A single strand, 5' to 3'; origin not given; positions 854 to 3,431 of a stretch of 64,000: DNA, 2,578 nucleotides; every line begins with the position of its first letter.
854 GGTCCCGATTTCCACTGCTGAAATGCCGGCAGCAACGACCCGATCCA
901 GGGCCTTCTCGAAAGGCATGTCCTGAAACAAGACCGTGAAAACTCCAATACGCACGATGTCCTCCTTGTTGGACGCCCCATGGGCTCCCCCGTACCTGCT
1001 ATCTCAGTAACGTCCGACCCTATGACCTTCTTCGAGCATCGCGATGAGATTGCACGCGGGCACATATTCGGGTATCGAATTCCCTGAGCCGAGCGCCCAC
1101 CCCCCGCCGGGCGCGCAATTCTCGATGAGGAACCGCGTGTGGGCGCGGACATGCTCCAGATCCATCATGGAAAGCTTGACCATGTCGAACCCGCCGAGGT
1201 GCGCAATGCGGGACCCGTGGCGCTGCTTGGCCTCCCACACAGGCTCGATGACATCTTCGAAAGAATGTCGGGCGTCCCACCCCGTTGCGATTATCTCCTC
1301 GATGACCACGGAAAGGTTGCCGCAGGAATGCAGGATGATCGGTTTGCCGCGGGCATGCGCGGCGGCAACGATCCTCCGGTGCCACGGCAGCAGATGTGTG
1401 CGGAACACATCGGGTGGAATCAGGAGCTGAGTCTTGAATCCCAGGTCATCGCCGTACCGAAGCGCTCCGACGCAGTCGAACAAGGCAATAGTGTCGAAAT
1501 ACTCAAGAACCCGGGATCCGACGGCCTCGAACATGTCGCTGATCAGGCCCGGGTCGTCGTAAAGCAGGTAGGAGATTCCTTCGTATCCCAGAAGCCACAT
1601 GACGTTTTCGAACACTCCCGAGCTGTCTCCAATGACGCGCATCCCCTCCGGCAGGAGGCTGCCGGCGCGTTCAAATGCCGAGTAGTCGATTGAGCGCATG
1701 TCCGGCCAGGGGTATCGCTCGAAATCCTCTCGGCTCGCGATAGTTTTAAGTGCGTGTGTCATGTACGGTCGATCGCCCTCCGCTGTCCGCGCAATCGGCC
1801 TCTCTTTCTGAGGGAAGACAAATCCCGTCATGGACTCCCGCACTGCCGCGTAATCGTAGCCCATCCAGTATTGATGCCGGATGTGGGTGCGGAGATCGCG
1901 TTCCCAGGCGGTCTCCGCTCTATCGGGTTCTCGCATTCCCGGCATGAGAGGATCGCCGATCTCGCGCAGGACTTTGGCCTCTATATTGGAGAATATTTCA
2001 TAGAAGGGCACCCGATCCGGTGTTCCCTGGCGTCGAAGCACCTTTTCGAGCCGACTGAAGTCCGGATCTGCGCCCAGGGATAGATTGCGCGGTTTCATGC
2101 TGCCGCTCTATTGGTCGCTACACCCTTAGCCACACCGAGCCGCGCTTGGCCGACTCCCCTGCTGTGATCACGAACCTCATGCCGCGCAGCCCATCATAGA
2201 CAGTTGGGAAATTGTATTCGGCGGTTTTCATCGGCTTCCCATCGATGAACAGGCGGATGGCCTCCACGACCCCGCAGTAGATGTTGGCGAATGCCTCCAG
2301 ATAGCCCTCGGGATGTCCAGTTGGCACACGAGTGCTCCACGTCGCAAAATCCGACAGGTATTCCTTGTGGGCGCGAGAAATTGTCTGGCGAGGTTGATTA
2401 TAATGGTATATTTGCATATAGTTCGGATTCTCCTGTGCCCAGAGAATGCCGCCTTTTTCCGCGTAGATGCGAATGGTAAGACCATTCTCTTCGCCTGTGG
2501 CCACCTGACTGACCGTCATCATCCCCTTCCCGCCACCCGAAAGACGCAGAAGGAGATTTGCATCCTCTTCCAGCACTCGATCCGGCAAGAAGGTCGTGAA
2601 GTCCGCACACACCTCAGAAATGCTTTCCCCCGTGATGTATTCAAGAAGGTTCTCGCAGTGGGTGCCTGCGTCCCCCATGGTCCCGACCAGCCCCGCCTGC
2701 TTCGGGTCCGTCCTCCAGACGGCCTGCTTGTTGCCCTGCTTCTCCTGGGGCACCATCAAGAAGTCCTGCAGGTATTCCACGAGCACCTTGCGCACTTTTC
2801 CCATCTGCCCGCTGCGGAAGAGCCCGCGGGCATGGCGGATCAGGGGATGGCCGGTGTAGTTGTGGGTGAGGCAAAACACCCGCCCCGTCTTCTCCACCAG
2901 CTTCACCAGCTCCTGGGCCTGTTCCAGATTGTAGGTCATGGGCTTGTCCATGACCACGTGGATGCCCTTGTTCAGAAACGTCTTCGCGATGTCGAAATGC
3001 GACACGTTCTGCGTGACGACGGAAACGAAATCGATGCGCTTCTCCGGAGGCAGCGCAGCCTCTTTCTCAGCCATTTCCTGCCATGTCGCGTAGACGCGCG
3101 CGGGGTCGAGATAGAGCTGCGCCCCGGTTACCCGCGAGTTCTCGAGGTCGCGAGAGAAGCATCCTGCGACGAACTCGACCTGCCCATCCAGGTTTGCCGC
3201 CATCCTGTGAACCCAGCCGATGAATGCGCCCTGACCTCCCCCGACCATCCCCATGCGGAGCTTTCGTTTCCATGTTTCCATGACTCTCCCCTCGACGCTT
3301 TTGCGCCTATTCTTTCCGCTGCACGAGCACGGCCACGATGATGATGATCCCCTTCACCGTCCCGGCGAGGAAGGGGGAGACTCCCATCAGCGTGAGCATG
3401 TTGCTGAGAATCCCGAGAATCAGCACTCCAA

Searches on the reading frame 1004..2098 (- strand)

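Call 68: search_protein_families(library=pfam, proteins=[window:1004-2098:-], max_evalue=0.00001)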
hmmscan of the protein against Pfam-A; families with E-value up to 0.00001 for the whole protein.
window:1004-2098:- (364 aa): 1 family
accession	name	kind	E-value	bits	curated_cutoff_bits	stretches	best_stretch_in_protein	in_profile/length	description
PF01208.23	URO-D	-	2.1e-16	60.3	23.9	1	108-360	90-345/346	Uroporphyrinogen decarboxylase (URO-D)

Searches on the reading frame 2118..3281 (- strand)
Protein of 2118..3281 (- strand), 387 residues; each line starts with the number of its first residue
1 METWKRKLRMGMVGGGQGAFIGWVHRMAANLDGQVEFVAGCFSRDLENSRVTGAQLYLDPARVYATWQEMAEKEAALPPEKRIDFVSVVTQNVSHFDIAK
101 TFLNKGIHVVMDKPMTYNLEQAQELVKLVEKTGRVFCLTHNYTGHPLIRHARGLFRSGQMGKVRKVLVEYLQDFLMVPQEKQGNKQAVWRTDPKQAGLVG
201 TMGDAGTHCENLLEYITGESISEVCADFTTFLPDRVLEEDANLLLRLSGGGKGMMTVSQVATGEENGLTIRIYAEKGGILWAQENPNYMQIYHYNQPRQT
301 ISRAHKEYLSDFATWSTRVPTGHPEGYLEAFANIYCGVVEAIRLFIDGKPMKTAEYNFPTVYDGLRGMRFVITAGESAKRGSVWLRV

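Call 68: search_protein_families(library=pfam, proteins=[window:2118-3281:-], max_evalue=0.00001)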
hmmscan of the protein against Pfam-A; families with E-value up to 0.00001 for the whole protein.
window:2118-3281:- (387 aa): 3 families
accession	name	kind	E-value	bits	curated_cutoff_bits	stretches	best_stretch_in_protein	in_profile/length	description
PF22725.1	GFO_IDH_MocA_C3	-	4.3e-20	72.4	27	1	148-279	1-123/124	GFO/IDH/MocA C-terminal domain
PF01408.29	GFO_IDH_MocA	-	6.4e-19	69.3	24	1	8-138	1-118/120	Oxidoreductase family, NAD-binding Rossmann fold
PF02894.22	GFO_IDH_MocA_C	-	3.1e-09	37.4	22.9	1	156-384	5-215/218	Oxidoreductase family, C-terminal alpha/beta domain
